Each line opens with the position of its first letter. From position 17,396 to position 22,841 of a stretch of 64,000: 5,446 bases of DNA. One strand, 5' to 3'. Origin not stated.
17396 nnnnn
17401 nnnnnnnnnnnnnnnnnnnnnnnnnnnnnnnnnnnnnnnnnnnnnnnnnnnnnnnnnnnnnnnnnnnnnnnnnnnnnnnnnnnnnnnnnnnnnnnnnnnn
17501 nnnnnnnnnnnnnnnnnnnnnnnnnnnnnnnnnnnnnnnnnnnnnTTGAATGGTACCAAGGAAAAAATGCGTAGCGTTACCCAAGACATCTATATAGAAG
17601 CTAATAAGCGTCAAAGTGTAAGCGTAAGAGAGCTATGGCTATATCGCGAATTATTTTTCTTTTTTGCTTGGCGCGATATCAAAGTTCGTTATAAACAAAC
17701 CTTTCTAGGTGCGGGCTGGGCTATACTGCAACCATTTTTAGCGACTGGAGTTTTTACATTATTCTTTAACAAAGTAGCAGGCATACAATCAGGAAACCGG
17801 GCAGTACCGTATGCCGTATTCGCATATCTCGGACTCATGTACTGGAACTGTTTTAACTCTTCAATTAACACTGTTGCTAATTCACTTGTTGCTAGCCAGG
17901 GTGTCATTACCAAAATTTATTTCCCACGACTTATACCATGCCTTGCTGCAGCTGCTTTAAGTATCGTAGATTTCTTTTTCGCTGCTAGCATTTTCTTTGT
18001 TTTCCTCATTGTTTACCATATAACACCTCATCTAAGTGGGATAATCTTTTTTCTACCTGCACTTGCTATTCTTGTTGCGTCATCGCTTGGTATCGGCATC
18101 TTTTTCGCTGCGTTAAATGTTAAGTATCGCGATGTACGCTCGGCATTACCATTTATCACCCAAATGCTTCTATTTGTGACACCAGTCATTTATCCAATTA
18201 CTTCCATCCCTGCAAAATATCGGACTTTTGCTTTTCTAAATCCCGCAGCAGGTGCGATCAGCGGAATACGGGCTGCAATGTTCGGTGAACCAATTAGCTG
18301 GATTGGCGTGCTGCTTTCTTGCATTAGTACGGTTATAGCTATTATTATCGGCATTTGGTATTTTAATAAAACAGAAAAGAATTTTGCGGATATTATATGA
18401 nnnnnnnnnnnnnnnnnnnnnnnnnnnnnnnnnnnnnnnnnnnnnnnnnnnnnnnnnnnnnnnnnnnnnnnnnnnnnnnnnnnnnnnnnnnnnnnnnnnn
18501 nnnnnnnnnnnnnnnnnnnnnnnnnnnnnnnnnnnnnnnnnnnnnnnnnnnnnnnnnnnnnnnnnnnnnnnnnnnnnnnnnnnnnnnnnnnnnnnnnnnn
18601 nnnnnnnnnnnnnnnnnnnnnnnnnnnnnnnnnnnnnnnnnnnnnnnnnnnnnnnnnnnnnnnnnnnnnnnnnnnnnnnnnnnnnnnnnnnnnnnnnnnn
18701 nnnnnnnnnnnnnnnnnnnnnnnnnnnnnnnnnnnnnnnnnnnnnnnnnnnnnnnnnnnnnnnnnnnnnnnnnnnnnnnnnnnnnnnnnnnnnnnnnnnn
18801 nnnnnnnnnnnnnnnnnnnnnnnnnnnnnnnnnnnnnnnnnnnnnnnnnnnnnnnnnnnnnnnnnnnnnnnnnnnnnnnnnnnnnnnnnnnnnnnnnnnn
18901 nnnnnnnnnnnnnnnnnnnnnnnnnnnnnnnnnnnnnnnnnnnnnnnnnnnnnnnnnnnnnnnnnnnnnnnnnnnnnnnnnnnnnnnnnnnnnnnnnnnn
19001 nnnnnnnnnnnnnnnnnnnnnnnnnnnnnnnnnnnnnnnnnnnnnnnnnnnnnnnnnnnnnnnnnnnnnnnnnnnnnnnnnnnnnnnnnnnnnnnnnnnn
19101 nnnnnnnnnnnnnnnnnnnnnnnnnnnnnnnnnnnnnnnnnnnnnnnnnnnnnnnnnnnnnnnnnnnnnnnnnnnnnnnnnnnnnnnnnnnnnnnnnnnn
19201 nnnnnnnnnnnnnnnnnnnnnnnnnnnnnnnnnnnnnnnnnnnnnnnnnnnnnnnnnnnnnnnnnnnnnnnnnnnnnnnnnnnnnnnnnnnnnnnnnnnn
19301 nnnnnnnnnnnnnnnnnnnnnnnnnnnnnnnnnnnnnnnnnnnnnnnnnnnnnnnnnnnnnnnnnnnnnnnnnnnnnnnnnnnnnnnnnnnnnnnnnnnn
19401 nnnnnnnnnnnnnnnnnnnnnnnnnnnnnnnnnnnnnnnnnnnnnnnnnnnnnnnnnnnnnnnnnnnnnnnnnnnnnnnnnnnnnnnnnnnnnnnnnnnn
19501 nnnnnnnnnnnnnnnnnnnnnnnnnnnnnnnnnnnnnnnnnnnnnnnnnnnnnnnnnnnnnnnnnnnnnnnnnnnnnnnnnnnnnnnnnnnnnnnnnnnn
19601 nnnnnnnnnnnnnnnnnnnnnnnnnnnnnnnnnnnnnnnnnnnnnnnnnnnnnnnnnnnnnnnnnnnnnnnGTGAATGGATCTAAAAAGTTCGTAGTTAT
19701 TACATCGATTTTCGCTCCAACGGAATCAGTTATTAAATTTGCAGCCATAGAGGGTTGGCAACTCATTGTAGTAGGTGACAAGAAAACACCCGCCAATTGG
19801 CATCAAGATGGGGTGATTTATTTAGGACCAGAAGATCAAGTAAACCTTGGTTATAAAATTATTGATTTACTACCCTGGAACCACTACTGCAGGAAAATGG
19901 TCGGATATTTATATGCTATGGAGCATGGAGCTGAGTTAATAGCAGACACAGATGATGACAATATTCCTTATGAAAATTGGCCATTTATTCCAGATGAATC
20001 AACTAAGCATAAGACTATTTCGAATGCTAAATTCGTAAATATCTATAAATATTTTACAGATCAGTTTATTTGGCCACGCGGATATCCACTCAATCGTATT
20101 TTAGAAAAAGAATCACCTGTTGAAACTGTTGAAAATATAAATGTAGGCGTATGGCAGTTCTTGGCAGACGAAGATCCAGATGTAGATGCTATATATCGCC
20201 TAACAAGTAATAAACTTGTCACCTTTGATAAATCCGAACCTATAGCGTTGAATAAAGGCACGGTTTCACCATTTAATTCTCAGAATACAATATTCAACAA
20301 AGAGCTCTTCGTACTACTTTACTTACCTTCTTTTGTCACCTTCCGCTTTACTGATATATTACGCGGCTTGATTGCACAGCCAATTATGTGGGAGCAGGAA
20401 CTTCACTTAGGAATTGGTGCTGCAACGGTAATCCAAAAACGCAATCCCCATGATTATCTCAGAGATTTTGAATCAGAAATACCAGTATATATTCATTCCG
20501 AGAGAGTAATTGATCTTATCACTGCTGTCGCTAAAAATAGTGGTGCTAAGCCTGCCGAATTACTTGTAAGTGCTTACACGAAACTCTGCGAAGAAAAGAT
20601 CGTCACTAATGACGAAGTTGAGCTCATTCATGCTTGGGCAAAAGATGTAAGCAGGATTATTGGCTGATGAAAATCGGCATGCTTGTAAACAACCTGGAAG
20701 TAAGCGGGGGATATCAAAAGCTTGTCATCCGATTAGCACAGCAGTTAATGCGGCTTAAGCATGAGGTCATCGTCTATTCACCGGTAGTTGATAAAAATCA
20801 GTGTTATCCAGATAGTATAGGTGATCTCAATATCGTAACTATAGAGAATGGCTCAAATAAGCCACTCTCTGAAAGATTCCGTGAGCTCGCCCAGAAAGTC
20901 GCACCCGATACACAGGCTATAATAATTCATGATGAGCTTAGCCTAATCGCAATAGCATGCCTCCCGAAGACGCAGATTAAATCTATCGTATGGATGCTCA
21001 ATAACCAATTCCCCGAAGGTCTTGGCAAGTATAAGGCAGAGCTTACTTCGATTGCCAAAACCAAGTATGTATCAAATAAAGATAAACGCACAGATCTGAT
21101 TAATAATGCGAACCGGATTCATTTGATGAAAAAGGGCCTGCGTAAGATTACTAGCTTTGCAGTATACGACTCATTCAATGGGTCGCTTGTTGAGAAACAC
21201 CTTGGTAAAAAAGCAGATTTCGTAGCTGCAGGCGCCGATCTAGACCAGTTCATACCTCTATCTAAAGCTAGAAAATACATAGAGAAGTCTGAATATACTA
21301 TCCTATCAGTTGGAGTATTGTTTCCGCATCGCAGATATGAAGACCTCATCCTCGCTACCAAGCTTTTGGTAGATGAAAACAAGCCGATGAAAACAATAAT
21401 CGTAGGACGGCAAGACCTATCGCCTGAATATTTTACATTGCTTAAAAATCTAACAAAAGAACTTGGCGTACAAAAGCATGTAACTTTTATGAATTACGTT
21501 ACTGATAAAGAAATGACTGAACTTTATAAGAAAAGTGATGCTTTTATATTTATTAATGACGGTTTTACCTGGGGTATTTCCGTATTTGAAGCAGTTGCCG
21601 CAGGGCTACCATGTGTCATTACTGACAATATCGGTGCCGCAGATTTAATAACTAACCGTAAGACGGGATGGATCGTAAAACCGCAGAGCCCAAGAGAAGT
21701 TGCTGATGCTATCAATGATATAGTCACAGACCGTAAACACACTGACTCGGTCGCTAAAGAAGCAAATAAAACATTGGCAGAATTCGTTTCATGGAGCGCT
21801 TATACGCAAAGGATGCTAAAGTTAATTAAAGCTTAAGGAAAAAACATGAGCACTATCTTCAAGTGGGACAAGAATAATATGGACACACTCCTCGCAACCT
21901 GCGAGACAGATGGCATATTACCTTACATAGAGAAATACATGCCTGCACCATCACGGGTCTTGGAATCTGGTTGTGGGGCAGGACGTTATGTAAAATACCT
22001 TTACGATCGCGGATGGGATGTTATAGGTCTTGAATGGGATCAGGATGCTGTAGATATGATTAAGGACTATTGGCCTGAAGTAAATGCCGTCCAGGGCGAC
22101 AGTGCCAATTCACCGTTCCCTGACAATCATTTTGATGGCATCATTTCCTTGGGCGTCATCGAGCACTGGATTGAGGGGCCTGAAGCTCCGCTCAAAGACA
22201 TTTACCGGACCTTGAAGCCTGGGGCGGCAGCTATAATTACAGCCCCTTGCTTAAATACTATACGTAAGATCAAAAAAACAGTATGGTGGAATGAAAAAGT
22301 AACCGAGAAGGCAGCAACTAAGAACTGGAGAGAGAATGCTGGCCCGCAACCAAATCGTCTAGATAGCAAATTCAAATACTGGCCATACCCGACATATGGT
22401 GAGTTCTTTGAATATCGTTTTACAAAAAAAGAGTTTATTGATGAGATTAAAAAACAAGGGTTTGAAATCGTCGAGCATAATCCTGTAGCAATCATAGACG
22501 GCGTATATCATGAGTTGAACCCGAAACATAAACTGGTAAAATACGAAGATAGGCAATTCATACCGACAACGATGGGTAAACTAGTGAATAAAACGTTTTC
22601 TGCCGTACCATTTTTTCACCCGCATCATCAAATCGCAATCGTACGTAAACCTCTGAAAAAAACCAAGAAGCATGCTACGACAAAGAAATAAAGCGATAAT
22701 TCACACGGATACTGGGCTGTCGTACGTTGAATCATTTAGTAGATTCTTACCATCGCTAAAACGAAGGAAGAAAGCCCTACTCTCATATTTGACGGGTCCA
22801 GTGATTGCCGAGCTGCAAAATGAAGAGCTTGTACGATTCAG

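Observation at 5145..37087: ~32-kb surface-glycan locus with the hallmarks of ABC-transporter-dependent, cap-terminated synthesis plus two WaaL/PglL-like ligases in an organism expected to lack LPS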

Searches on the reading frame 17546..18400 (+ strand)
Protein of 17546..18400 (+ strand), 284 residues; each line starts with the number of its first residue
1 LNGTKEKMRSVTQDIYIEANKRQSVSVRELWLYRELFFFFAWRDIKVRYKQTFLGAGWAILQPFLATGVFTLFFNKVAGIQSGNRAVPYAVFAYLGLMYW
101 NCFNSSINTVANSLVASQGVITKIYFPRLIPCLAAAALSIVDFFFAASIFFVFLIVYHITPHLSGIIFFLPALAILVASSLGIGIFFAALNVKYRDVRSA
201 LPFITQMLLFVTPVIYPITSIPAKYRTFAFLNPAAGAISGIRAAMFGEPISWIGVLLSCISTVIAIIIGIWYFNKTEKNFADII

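Call 5: search_protein_families(library=pfam, proteins=[window:17546-18400:+])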
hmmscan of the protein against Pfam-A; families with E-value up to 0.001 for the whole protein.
window:17546-18400:+ (284 aa): 1 family
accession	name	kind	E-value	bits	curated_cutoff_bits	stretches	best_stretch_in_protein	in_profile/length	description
PF01061.29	ABC2_membrane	-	3.9e-17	62.9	26.9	1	36-246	2-211/211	ABC-2 type transporter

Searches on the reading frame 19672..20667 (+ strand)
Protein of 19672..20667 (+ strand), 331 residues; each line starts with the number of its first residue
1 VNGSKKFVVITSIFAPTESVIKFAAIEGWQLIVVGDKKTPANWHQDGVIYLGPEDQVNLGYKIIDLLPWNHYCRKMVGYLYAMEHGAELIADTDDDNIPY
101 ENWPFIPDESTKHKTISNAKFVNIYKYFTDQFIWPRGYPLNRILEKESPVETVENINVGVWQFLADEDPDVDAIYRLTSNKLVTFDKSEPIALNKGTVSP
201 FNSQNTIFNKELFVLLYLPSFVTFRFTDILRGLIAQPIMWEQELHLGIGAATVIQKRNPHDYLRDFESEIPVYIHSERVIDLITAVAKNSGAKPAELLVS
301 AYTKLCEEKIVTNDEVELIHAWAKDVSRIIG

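Call 5: search_protein_families(library=pfam, proteins=[window:19672-20667:+])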
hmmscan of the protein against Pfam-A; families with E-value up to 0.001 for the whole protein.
window:19672-20667:+ (331 aa): 1 family
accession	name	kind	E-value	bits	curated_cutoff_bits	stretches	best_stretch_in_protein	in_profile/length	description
PF03385.23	STELLO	-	9.4e-11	41.6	27.8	1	225-328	1-104/387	STELLO glycosyltransferases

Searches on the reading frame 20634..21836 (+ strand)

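Call 5: search_protein_families(library=pfam, proteins=[window:20634-21836:+])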
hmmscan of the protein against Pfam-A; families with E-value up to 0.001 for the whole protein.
window:20634-21836:+ (400 aa): 5 families
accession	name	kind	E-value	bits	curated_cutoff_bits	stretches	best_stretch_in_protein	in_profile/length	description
PF00534.26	Glycos_transf_1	-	1.8e-33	115.9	26.4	1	214-379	9-171/172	Glycosyl transferases group 1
PF13692.12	Glyco_trans_1_4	-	1.4e-23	84.2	27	1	221-366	2-142/142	Glycosyl transferases group 1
PF20706.3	GT4-conflict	-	9.6e-11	41.7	26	1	218-393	195-384/385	Family 4 Glycosyltransferase in conflict systems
PF13524.12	Glyco_trans_1_2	-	9.6e-05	22.8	25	1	282-394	28-142/144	Glycosyl transferase-like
PF13439.12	Glyco_transf_4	-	0.00058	20.4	28.5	0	25-132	2-109/170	Glycosyltransferase Family 4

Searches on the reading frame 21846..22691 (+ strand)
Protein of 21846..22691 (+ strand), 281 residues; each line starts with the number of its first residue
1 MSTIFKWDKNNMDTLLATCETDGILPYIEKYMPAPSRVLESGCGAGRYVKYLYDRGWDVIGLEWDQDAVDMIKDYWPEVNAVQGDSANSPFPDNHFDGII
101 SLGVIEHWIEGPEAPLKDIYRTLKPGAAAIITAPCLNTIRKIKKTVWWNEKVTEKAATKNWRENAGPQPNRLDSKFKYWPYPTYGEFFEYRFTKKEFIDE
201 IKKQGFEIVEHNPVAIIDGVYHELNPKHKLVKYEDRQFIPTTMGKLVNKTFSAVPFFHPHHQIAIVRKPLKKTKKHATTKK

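Call 5: search_protein_families(library=pfam, proteins=[window:21846-22691:+])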
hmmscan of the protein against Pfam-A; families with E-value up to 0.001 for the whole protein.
window:21846-22691:+ (281 aa): 6 families
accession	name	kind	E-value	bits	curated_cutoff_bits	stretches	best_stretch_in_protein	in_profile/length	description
PF08241.18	Methyltransf_11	-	8.4e-18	65.3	21.2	1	39-130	1-94/95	Methyltransferase domain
PF13489.12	Methyltransf_23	-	7.2e-17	62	27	1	28-210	16-163/164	Methyltransferase domain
PF13649.12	Methyltransf_25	-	2.5e-15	57.4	27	1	38-126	1-96/97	Methyltransferase domain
PF08242.18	Methyltransf_12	-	1.2e-09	39.2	30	1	39-127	1-96/98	Methyltransferase domain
PF13847.12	Methyltransf_31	-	4.6e-08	33.3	27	1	37-149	6-134/145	Methyltransferase domain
PF07021.18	MetW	-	2.3e-07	31.1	21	1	27-135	6-111/193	Methionine biosynthesis protein MetW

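Call 27: search_protein_families(library=ncbifam, proteins=[window:21846-22691:+], max_evalue=0.01)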
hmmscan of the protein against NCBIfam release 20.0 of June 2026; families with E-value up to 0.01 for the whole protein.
window:21846-22691:+ (281 aa): 27 families (the best 25 are shown)
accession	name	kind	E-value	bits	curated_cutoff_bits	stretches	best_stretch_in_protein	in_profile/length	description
NF045667.1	MTase_DVU1556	equivalog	6.9e-13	48.5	155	1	33-137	21-125/213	DVU_1556 family methyltransferase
TIGR02072.1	BioC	equivalog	2.1e-09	37.5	184.95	1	28-146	27-147/244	malonyl-ACP O-methyltransferase BioC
NF045825.1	FAmtase_mtf2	equivalog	8.6e-08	31.7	400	1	37-132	61-159/248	fatty-acid O-methyltransferase Mtf2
NF047649.1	MTase_UXPK_star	exception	3.2e-07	29.7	460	1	37-132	80-182/283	methyltransferase/UXPK-star double selenoprotein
TIGR02081.1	metW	equivalog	1.6e-06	27.8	189.5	1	27-135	6-111/194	methionine biosynthesis protein MetW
NF045823.1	PthPhpthDimycoMt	equivalog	3.3e-06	26.5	300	1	37-153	69-183/256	phthiotriol/phenolphthiotriol dimycocerosates methyltransferase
NF007610.0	PRK10258.1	equivalog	3.7e-06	26.5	342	1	36-144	44-151/251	malonyl-ACP O-methyltransferase BioC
TIGR01983.1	UbiG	equivalog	7.1e-06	25.5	102.95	1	36-152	51-171/228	bifunctional 2-polyprenyl-6-hydroxyphenol methylase/3-demethylubiquinol 3-O-methyltransferase UbiG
NF001241.0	PRK00216.1-2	equivalog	1.1e-05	25.2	327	1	36-140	53-156/231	demethylmenaquinone methyltransferase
NF041537.1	ArsM_AhpD_UU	exception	3.2e-05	22.9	510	1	78-134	128-183/345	arsenite methyltransferase/AhpD domain selenoprotein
NF041536.1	ArsM_DUF2284_UU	exception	6.6e-05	21.4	575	1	77-133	127-182/459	arsenite methyltransferase/DUF2284 domain selenoprotein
NF008992.0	PRK12335.1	equivalog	6.7e-05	22.2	303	1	34-102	122-193/289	SAM-dependent methyltransferase TehB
NF043040.1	corrin_prot_MT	hypoth_equivalog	0.00016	21.2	180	1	30-132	37-148/216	corrinoid protein-associated methyltransferase CpaM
NF041820.1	daptide_MTase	equivalog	0.0002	20.9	175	1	32-78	34-80/243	daptide-type RiPP biosynthesis methyltransferase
NF010703.0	PRK14103.1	equivalog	0.00026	20.5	320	1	34-153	29-152/256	trans-aconitate 2-methyltransferase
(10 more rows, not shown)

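Call 78: search_solved_structures(query=window:21846-22691:+, max_evalue=0.0001)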
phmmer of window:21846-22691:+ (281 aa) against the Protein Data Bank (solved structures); distinct sequences matched with E-value up to 0.0001: 14.
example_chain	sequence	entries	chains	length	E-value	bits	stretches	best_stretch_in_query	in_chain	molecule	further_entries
2avn_A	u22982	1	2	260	6e-12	48.8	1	26-147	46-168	ubiquinone/menaquinone biosynthesis methyltransferase-related protein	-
3cgg_A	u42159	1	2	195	3.1e-11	46.4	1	26-131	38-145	SAM-dependent methyltransferase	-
3l8d_A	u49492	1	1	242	3.6e-11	46.2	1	7-131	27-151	Methyltransferase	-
1ve3_A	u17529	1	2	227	3.6e-09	39.7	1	23-137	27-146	hypothetical protein PH0226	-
1wzn_A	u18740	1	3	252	5.3e-07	32.5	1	36-164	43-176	SAM-dependent methyltransferase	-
3ccf_A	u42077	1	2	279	1.1e-06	31.5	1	33-130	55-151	Cyclopropane-fatty-acyl-phospholipid synthase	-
5wp5_A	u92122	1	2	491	2.1e-06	30.6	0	35-137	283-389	Phosphomethylethanolamine N-methyltransferase 2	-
3mgg_A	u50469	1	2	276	3.9e-06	29.7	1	27-130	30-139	Methyltransferase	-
5cm2_Z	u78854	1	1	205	2.7e-05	26.9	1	36-137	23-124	TRNA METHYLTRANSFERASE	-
5wp4_A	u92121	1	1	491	2.9e-05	26.8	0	25-136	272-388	Phosphoethanolamine N-methyltransferase 1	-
3dli_A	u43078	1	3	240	3.6e-05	26.5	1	31-112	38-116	methyltransferase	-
6uak_A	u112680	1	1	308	4.3e-05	26.3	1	36-133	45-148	SAM dependent methyltransferase LahSB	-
3sm3_A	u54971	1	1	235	4.8e-05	26.1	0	24-131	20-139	SAM-dependent methyltransferases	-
9rfr_A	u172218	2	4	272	4.8e-05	26.1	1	28-138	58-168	Ubiquinone biosynthesis O-methyltransferase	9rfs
